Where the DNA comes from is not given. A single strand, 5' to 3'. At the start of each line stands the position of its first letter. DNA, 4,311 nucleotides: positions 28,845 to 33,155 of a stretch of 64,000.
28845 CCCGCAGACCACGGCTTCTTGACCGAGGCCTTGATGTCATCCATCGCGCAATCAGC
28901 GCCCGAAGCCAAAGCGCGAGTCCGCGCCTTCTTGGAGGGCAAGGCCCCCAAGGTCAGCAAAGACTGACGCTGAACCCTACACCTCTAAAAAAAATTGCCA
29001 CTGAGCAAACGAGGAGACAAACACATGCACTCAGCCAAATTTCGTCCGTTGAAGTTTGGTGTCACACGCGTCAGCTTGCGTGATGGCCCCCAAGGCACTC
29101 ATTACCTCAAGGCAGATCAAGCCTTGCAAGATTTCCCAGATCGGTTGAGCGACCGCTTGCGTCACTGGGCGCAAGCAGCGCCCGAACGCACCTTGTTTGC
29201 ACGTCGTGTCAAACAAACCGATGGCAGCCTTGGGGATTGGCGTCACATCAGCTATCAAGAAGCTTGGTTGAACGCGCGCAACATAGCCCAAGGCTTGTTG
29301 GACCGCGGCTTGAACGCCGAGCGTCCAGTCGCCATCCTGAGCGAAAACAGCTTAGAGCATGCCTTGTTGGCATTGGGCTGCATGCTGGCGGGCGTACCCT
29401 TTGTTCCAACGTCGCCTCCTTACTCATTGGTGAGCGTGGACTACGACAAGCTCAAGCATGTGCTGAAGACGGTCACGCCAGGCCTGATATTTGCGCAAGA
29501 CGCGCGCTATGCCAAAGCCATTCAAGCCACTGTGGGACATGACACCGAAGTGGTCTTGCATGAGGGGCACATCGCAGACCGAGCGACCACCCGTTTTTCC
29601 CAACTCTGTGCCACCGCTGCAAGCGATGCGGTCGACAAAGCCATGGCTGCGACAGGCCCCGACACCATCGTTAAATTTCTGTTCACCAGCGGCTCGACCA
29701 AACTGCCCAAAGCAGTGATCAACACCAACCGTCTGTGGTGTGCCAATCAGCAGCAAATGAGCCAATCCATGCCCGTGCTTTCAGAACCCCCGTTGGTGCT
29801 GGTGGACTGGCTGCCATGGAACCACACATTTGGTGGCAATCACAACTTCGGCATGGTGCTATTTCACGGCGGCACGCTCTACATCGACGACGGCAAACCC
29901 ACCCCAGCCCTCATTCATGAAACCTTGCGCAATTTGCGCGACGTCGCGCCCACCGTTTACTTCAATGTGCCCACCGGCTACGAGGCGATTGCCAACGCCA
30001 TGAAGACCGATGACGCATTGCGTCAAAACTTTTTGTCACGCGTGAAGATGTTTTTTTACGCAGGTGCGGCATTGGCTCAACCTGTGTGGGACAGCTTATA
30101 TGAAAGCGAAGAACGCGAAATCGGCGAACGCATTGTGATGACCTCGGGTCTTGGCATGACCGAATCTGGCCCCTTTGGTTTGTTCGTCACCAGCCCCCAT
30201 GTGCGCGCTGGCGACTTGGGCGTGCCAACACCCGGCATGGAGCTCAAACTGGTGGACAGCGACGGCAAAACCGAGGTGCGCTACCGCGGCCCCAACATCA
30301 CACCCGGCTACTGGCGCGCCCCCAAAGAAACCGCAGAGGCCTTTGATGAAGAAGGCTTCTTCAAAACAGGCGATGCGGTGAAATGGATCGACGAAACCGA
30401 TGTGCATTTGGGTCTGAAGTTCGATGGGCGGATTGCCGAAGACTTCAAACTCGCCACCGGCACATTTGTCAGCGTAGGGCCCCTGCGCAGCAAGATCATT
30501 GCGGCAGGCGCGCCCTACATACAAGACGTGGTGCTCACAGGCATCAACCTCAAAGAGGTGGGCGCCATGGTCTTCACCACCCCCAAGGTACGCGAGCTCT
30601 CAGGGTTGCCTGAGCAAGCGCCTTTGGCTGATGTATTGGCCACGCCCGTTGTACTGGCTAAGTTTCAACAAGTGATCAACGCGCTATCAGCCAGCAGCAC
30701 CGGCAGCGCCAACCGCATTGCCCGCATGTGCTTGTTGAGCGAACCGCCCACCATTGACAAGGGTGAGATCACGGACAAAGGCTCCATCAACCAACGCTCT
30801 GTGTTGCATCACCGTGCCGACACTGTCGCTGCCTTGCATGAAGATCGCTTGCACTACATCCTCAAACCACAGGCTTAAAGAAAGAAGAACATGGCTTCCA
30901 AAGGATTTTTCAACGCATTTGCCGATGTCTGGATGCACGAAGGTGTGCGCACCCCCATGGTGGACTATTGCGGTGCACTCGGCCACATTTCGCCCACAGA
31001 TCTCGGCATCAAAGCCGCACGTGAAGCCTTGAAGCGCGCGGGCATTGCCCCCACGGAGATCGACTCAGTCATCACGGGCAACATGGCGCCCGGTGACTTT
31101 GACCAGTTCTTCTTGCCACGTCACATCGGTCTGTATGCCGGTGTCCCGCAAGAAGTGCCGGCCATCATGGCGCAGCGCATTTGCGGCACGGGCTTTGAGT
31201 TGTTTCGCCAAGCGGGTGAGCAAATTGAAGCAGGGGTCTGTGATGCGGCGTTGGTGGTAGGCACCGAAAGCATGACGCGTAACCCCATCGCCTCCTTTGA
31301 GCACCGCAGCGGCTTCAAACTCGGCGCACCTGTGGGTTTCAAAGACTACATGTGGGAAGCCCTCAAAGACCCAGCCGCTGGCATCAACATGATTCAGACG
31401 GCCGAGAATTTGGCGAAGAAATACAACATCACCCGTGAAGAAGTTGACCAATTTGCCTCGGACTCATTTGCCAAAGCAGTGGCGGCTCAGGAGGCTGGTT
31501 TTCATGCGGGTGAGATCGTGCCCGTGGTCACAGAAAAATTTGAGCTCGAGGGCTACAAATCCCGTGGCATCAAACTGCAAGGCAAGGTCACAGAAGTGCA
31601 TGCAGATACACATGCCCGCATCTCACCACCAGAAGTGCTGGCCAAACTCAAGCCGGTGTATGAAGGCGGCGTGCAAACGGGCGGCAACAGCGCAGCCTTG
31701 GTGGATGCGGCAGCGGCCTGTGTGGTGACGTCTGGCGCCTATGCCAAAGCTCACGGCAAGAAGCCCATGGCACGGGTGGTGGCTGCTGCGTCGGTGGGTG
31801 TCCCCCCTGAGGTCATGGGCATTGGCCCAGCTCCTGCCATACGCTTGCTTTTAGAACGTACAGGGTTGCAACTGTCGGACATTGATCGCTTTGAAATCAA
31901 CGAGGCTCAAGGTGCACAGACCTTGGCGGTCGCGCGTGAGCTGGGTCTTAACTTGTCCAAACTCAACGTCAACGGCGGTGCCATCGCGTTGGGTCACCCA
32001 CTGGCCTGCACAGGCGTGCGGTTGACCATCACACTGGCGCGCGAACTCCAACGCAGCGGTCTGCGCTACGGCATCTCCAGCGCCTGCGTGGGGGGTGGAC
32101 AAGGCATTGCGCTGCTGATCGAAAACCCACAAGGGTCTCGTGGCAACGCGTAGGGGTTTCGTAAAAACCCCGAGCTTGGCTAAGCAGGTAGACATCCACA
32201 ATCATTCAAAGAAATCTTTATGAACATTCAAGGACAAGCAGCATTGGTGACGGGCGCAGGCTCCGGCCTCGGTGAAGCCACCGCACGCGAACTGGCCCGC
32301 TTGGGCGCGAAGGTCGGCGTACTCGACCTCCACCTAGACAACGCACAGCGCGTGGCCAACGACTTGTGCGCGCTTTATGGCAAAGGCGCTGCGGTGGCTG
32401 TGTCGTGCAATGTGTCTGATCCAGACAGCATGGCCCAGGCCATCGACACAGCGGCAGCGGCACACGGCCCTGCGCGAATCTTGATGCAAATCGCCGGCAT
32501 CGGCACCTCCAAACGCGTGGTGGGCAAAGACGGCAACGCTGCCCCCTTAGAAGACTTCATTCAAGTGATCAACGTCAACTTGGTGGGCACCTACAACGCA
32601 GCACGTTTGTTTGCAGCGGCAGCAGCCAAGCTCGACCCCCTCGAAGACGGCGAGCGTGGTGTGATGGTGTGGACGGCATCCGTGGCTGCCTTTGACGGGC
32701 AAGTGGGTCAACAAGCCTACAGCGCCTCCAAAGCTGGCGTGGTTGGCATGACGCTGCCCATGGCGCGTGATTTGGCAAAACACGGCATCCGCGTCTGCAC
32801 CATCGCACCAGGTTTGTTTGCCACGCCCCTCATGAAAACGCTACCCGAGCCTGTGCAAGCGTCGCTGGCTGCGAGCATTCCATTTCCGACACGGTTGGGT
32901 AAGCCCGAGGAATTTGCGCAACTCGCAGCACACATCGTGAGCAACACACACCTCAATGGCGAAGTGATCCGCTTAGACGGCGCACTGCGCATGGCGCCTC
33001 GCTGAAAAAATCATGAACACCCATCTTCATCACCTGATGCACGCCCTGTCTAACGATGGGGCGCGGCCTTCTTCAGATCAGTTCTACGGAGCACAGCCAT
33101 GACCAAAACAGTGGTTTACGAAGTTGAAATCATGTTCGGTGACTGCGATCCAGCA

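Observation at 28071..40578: Phenylpropanoid operon that pairs CouAB with a full beta-oxidation set, next to a box pathway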

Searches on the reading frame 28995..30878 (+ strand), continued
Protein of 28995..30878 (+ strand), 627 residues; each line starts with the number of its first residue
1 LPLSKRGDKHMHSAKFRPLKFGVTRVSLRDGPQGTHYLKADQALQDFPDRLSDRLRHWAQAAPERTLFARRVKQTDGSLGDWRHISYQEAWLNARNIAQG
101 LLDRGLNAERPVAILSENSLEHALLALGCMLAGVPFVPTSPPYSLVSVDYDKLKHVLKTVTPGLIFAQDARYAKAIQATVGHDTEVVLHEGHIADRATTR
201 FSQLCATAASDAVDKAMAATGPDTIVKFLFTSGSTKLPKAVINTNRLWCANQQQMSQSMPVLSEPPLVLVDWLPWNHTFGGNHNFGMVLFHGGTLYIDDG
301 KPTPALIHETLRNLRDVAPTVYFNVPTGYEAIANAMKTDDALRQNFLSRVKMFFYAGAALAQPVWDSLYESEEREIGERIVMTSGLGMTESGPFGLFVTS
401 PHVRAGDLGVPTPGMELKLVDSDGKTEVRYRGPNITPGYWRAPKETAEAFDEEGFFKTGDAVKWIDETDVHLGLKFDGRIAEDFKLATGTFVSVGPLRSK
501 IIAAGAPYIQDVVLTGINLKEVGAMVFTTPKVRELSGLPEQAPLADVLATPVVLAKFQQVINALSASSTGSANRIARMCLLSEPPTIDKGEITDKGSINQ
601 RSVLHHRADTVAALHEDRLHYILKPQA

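Call 84: find_encoding_contigs(protein=P0129, flank=9000, max_places=1)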
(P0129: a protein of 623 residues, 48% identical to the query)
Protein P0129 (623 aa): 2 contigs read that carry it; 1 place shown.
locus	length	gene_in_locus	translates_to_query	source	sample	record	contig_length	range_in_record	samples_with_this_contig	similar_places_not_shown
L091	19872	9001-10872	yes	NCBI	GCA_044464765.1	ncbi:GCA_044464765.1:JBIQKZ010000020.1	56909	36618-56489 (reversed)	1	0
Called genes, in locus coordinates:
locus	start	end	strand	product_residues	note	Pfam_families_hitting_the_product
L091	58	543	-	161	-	PF01638:HxlR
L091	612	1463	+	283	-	PF01073:3Beta_HSD (weak), PF01370:Epimerase (weak), PF05368:NmrA, PF13460:NAD_binding_10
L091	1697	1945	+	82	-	-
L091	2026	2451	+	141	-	PF01042:Ribonuc_L-PSP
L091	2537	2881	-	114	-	-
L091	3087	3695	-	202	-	-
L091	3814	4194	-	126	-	-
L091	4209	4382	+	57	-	PF18331:PKHD_C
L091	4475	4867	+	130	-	-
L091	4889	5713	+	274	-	PF00528:BPD_transp_1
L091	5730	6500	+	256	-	PF12849:PBP_like_2 (faint), PF13531:SBP_bac_11, PF01547:SBP_bac_1, PF04069:OpuAC (weak)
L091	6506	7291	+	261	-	PF00005:ABC_tran, PF13304:AAA_21 (faint)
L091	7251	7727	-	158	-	PF01047:MarR, PF12802:MarR_2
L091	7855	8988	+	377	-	PF13458:Peripla_BP_6, PF01094:ANF_receptor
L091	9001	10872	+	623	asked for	PF00501:AMP-binding, PF23562:AMP-binding_C_3 (weak)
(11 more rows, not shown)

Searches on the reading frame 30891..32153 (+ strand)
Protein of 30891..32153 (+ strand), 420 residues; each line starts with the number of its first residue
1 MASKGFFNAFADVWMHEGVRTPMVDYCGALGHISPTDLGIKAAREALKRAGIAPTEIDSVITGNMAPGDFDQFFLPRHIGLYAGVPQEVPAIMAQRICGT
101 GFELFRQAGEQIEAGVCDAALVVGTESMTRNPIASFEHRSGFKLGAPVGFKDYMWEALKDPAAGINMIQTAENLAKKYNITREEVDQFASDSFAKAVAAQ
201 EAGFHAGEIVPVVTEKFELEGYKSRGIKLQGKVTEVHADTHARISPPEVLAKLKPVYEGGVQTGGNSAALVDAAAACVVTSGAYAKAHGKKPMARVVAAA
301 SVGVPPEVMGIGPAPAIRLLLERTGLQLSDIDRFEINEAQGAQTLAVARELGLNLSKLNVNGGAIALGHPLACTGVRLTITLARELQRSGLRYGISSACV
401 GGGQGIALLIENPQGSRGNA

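Call 3: search_protein_families(library=ncbifam, proteins=[window:30891-32153:+])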
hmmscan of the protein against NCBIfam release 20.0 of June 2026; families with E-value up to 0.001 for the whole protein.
window:30891-32153:+ (420 aa): 46 families (the best 25 are shown)
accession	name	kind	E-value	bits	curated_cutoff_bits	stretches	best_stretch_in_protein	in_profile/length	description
TIGR01930.1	AcCoA-C-Actrans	subfamily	2.5e-109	365.7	240.55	1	17-411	3-385/385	acetyl-CoA C-acyltransferase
NF006552.0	PRK09051.1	subfamily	3.1e-102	342.8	565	1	11-412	4-394/395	beta-ketothiolase BktB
NF042999.1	bketothiol_BktB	equivalog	8.4e-94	315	725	1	12-412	4-393/394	beta-ketothiolase BktB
NF004853.0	PRK06205.1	subfamily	5.3e-90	302.3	551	1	13-412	4-402/404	acetyl-CoA C-acetyltransferase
NF006551.0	PRK09050.1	subfamily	5.9e-87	292.3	605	1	12-411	3-399/401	3-oxoadipyl-CoA thiolase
NF006001.0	PRK08131.1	equivalog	2.8e-84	283.3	622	1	12-412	3-399/401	3-oxoadipyl-CoA thiolase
TIGR02430.1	pcaF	equivalog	8.7e-84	281.9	597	1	12-411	2-398/400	3-oxoadipyl-CoA thiolase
NF005805.0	PRK07661.1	equivalog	1.3e-81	274.5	633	1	17-411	8-389/391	acetyl-CoA C-acetyltransferase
NF004206.0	PRK05656.1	subfamily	9.4e-79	265.3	688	1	12-411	3-391/392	acetyl-CoA C-acetyltransferase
NF006553.0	PRK09052.1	equivalog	1.3e-78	264.8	567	1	11-411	6-397/399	acetyl-CoA C-acyltransferase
NF005033.0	PRK06445.1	equivalog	4.9e-77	259.7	511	1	33-412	31-394/395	acetyl-CoA C-acetyltransferase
NF006510.0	PRK08947.1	equivalog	1.4e-72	244.8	519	1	13-411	4-385/387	acetyl-CoA C-acyltransferase FadA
NF005890.0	PRK07851.1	equivalog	3.4e-72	243.6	580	2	161-411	167-403/406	acetyl-CoA C-acetyltransferase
NF005494.0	PRK07108.1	equivalog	8.7e-72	242.2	615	1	19-411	10-390/392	acetyl-CoA C-acyltransferase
NF006086.0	PRK08235.1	equivalog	1e-71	242.1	526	1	17-411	8-391/393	acetyl-CoA C-acetyltransferase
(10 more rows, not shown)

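Call 4: search_protein_families(library=pfam, proteins=[window:30891-32153:+])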
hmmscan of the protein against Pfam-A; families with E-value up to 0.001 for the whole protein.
window:30891-32153:+ (420 aa): 3 families
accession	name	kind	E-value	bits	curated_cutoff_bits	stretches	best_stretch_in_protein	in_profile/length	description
PF00108.29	Thiolase_N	-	1.6e-49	169.1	26.4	1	17-281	5-258/260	Thiolase, N-terminal domain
PF02803.24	Thiolase_C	-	3.7e-45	153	27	1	291-411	2-122/123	Thiolase, C-terminal domain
PF00109.32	ketoacyl-synt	-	7.2e-05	22.9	20.8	0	90-136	166-213/252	Beta-ketoacyl synthase, N-terminal domain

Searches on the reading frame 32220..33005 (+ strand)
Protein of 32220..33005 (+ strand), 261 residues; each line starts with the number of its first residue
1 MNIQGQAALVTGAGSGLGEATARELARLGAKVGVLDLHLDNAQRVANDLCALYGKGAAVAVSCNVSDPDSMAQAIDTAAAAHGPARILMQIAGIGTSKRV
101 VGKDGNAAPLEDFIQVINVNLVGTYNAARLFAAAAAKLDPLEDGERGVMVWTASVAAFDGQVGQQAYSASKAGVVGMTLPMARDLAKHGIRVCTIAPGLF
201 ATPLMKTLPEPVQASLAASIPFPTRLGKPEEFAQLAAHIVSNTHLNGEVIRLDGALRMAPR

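Call 3: search_protein_families(library=ncbifam, proteins=[window:32220-33005:+])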
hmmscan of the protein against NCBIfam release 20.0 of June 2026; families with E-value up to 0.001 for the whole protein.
window:32220-33005:+ (261 aa): 212 families (the best 25 are shown)
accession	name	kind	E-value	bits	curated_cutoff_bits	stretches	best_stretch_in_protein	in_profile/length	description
NF004198.0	PRK05653.1-3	equivalog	1.5e-52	178.5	296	1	3-257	5-247/248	3-oxoacyl-ACP reductase FabG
NF006072.0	PRK08217.1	subfamily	5.7e-49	167.2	298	1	1-258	1-253/253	3-ketoacyl-(acyl-carrier-protein) reductase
NF005559.1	PRK07231.1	subfamily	1.1e-46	159.3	215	1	3-256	2-247/249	glucose 1-dehydrogenase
TIGR01830.1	3oxo_ACP_reduc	equivalog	8.7e-45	153.3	297.75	1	8-256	1-238/239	3-oxoacyl-[acyl-carrier-protein] reductase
NF009466.0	PRK12826.1-2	subfamily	1.3e-42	146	222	1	5-257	3-245/248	3-oxoacyl-ACP reductase FabG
NF009464.0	PRK12824.1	subfamily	1e-39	136.7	269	1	6-258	3-244/245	3-oxoacyl-ACP reductase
NF004197.0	PRK05653.1-1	equivalog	7.3e-39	133.9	332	1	2-258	4-248/249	3-oxoacyl-ACP reductase FabG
NF052558.1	MBtsdlDhBudC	equivalog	9.2e-39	133.5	270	1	4-256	2-241/250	meso-2,3-butanediol dehydrogenase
NF004791.0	PRK06138.1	equivalog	1.6e-38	132.4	312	1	1-256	1-249/252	SDR family oxidoreductase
NF053701.1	CsHdxCHCADhChcB2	equivalog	2.7e-37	128.6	350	1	4-254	2-240/245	cis-4-hydroxycyclohexanecarboxylate dehydrogenase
NF004514.1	PRK05855.1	equivalog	7.4e-36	123.9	455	1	3-207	311-503/578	SDR family oxidoreductase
TIGR01829.1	AcAcCoA_reduct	subfamily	8.7e-36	123.8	302.1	1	7-257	2-241/242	acetoacetyl-CoA reductase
NF004199.0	PRK05653.1-4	equivalog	2.7e-35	122.1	301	1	1-258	1-247/247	3-oxoacyl-ACP reductase FabG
NF004203.0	PRK05653.2-4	subfamily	4.7e-35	121.2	313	1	2-255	3-255/260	3-oxoacyl-ACP reductase FabG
NF006070.0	PRK08213.1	subfamily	7.1e-34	117.5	279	1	2-256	9-256/259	gluconate 5-dehydrogenase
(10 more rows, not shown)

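Call 4: search_protein_families(library=pfam, proteins=[window:32220-33005:+])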
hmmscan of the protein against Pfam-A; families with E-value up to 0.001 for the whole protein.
window:32220-33005:+ (261 aa): 3 families
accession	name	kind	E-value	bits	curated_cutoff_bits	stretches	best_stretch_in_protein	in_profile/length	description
PF00106.31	adh_short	-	1.1e-42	146.1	26.6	1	7-210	2-192/195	short chain dehydrogenase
PF13561.12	adh_short_C2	-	4.9e-37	128.2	27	1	12-254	1-233/236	Enoyl-(Acyl carrier protein) reductase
PF08659.16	KR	-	4.2e-09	37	22.6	1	9-172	4-154/180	KR domain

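Call 34: search_solved_structures(query=window:32220-33005:+, max_evalue=1e-25)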
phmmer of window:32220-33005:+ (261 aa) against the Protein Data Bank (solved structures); distinct sequences matched with E-value up to 1e-25: 35.
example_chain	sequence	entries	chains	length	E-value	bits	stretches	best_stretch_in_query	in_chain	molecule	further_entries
4o5o_A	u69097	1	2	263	1.9e-71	244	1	1-260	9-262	3-hydroxyacyl-CoA dehydrogenase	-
4pn3_A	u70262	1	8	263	7.5e-71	242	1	1-260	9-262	3-hydroxyacyl-CoA dehydrogenase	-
4xgn_A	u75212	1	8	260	3.6e-70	239.8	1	1-261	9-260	3-hydroxyacyl-CoA dehydrogenase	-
3tl3_A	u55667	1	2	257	2.9e-69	236.8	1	1-261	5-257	Short-chain type dehydrogenase/reductase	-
6ujk_A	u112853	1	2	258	1.9e-67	230.9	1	5-261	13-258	Uncharacterized oxidoreductase Rv1144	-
1e6w_A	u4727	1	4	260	1.1e-66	228.4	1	2-260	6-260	SHORT CHAIN 3-HYDROXYACYL-COA DEHYDROGENASE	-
1e3s_A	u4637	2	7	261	1.1e-66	228.4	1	2-260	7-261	SHORT CHAIN 3-HYDROXYACYL-COA DEHYDROGENASE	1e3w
1e3w_A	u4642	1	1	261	1.2e-66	228.2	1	2-260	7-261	SHORT CHAIN 3-HYDROXYACYL-COA DEHYDROGENASE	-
1u7t_A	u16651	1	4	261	3.2e-65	223.6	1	2-260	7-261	3-hydroxyacyl-CoA dehydrogenase type II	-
3tpc_A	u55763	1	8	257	3.7e-65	223.4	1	2-261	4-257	Short chain alcohol dehydrogenase-related dehydrogenase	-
2o23_A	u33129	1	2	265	9.2e-65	222.1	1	2-260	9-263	HADH2 protein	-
1so8_A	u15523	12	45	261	1e-64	221.9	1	2-260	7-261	3-hydroxyacyl-CoA dehydrogenase type II | 3-hydroxyacyl-CoA dehydrogenase type-2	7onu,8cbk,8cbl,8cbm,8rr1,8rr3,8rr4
8cbo_A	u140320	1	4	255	1.4e-64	221.5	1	3-260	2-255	3-hydroxyacyl-CoA dehydrogenase type-2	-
1uay_A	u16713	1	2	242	2.3e-64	220.8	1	6-261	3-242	Type II 3-hydroxyacyl-CoA dehydrogenase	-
3ppi_A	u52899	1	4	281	1.1e-62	215.3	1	3-261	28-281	3-hydroxyacyl-CoA dehydrogenase type-2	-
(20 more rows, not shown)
